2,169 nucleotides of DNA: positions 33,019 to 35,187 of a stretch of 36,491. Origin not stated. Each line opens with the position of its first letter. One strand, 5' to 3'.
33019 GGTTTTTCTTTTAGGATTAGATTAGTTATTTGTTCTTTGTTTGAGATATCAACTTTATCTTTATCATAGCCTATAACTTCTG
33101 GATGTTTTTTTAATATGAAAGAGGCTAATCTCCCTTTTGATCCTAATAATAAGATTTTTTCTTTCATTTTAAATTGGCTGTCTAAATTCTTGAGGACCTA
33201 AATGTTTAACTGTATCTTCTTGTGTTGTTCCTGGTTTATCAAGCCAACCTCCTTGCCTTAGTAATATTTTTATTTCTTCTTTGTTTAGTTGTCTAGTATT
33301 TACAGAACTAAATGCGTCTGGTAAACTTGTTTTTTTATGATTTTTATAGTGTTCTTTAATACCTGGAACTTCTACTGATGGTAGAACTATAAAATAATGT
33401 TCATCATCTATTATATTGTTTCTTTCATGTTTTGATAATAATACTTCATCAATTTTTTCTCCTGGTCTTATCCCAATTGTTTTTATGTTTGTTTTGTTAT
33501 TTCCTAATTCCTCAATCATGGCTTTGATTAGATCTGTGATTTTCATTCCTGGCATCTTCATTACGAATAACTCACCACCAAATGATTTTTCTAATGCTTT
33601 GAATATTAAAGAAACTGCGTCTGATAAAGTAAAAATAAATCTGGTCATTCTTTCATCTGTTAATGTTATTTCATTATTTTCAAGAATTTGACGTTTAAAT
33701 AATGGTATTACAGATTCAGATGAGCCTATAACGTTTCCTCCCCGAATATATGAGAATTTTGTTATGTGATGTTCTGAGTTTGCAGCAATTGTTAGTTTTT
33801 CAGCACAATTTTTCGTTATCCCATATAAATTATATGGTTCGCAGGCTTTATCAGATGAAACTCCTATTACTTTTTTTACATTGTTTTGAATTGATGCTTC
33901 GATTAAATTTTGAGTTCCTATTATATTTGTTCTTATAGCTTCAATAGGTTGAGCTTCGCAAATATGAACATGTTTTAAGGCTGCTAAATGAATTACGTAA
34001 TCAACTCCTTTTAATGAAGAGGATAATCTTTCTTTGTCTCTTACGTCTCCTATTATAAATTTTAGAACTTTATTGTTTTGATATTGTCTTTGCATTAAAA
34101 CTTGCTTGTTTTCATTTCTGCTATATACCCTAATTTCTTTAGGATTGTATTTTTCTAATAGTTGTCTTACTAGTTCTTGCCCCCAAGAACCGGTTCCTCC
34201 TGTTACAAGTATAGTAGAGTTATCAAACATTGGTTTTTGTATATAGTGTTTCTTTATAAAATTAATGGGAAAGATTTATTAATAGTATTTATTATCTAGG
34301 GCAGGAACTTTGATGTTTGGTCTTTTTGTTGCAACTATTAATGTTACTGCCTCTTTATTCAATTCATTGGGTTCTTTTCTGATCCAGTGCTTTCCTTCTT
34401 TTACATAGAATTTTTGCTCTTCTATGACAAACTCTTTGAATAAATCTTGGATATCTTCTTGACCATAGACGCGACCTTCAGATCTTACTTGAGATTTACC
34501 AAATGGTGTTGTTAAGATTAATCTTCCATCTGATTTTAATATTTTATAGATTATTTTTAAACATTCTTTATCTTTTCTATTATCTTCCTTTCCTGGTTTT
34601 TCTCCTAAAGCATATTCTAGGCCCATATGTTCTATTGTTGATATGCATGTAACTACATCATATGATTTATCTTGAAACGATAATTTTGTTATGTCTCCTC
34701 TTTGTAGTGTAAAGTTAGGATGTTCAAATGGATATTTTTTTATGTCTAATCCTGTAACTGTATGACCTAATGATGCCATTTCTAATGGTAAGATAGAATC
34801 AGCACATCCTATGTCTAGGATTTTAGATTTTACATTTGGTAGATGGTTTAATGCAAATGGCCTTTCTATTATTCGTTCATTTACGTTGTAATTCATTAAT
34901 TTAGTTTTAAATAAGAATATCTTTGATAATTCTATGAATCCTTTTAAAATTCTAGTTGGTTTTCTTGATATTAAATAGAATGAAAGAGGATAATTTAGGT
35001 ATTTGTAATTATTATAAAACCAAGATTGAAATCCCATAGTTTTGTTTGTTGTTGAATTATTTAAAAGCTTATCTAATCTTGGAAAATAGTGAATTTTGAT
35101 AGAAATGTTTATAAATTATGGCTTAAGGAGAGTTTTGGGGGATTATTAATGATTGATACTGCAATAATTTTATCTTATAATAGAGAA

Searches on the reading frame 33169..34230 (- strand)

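Call 3: search_protein_families(library=pfam, proteins=[window:33169-34230:-])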
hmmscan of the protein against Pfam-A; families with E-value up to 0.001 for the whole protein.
window:33169-34230:- (353 aa): 12 families
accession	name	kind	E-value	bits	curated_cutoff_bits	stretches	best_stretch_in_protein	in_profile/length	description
PF02719.21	Polysacc_synt_2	-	3.3e-98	328.9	20.2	1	7-282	1-291/293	Polysaccharide biosynthesis protein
PF01370.27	Epimerase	-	2.4e-29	102.9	20.9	1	7-215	1-227/240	NAD dependent epimerase/dehydratase family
PF01073.25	3Beta_HSD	-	5.1e-23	81.9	22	1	8-158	1-148/280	3-beta hydroxysteroid dehydrogenase/isomerase family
PF16363.11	GDP_Man_Dehyd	-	4.7e-21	76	27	1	8-128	1-131/332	GDP-mannose 4,6 dehydratase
PF04321.23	RmlD_sub_bind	-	3.5e-12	46.4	27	1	6-191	2-176/287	RmlD substrate binding domain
PF13460.12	NAD_binding_10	-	4.6e-12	46.6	27.2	1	11-130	1-102/184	NAD(P)H-binding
PF07993.18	NAD_binding_4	-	1.1e-10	41.6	20.1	1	9-132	1-142/258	Male sterility protein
PF05368.20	NmrA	-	2.5e-09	37.6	27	1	4-122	2-103/298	NmrA-like family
PF08659.16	KR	-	3.3e-06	27.6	22.6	1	6-126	2-136/180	KR domain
PF00106.31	adh_short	-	3.1e-05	24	26.6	1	6-157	2-170/195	short chain dehydrogenase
PF03435.24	Sacchrp_dh_NADP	-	0.00042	21.1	25.1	1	7-83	1-76/129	Saccharopine dehydrogenase NADP binding domain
PF01210.29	NAD_Gly3P_dh_N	-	0.00079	19.9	23.1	0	12-84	6-78/158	NAD-dependent glycerol-3-phosphate dehydrogenase N-terminus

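Call 4: search_protein_families(library=ncbifam, proteins=[window:33169-34230:-])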
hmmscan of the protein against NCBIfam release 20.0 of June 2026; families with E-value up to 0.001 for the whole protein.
window:33169-34230:- (353 aa): 35 families (the best 25 are shown)
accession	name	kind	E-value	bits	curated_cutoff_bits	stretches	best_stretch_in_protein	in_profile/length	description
TIGR03589.1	PseB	equivalog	1.1e-107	359.8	407.75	1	1-321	1-321/324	UDP-N-acetylglucosamine 4,6-dehydratase (inverting)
TIGR04130.1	FnlA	equivalog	2.6e-77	260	730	1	1-325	1-326/337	UDP-N-acetylglucosamine 4,6-dehydratase/5-epimerase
TIGR01181.1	dTDP_gluc_dehyt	equivalog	2.9e-20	72.6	365.1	1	7-259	2-278/321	dTDP-glucose 4,6-dehydratase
TIGR04180.1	EDH_00030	hypoth_equivalog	3.4e-20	72.3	475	1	7-250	1-263/297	NAD-dependent 4,6-dehydratase LegB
TIGR01179.1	galE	equivalog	4.5e-16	58.6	262.3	1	7-171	2-180/332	UDP-glucose 4-epimerase GalE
TIGR03466.1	HpnA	hypoth_equivalog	7.3e-16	57.9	367.65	1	6-127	2-114/327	hopanoid-associated sugar epimerase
TIGR02622.1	CDP_4_6_dhtase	equivalog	1.1e-15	57.7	278.45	1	2-131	2-134/352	CDP-glucose 4,6-dehydratase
NF052578.1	StrlDmthSdmBMthl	equivalog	8.4e-15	55.3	600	1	6-129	2-116/328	sterol demethylase protein SdmB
NF041293.1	G6PDh_Azf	equivalog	4.1e-14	52.6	400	1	5-135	3-124/252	NAD-dependent glucose-6-phosphate dehydrogenase Azf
NF007956.0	PRK10675.1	subfamily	7.3e-13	48.4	394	1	7-127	3-125/338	UDP-glucose 4-epimerase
NF042422.1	oxyalk_red_OleD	equivalog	9.3e-11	41.7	580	1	7-126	3-110/329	2-alkyl-3-oxoalkanoate reductase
TIGR01214.1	rmlD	equivalog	2.8e-10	39.8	224.05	1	6-164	1-152/285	dTDP-4-dehydrorhamnose reductase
NF005539.0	PRK07201.1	equivalog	1e-09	37.7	549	1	7-116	3-115/657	SDR family oxidoreductase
NF043036.1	ErythonDh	equivalog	1.1e-09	37.9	325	1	7-125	3-124/321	D-erythronate dehydrogenase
NF047837.1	UDPAcbARedWbcJ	equivalog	1.4e-08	34.1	500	1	64-232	35-203/372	UDP-2-acetamido-2,6-beta-L-arabino-hexul-4-ose reductase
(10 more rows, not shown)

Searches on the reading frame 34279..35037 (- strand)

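Call 3: search_protein_families(library=pfam, proteins=[window:34279-35037:-])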
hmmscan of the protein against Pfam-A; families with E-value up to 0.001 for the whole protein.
window:34279-35037:- (252 aa): 5 families
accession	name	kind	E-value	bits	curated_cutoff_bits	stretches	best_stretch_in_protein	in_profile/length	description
PF08241.18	Methyltransf_11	-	1.3e-11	45.4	21.2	1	74-175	1-95/95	Methyltransferase domain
PF13847.12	Methyltransf_31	-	7.4e-11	42.4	27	1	70-186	4-124/145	Methyltransferase domain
PF13489.12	Methyltransf_23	-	3.7e-10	40.2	27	1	67-189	20-130/164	Methyltransferase domain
PF13649.12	Methyltransf_25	-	8.3e-09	36.5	27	1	73-139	1-78/97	Methyltransferase domain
PF08242.18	Methyltransf_12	-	8.8e-06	26.8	30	1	74-173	1-98/98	Methyltransferase domain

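Call 4: search_protein_families(library=ncbifam, proteins=[window:34279-35037:-])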
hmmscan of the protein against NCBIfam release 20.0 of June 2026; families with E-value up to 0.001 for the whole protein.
window:34279-35037:- (252 aa): 5 families
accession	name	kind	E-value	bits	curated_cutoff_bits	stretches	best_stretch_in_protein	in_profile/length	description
TIGR01983.1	UbiG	equivalog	4.5e-08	32.7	102.95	1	60-138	40-129/228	bifunctional 2-polyprenyl-6-hydroxyphenol methylase/3-demethylubiquinol 3-O-methyltransferase UbiG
NF043040.1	corrin_prot_MT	hypoth_equivalog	7e-06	25.6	180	1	67-129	39-114/216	corrinoid protein-associated methyltransferase CpaM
NF045667.1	MTase_DVU1556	equivalog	6.3e-05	22.5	155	0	68-131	21-90/213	DVU_1556 family methyltransferase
NF041255.1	mycofact_MftM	equivalog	7.3e-05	22.2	200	1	71-139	141-218/289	mycofactocin oligosaccharide methyltransferase MftM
NF041536.1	ArsM_DUF2284_UU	exception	0.0006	18.3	575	0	59-183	67-188/459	arsenite methyltransferase/DUF2284 domain selenoprotein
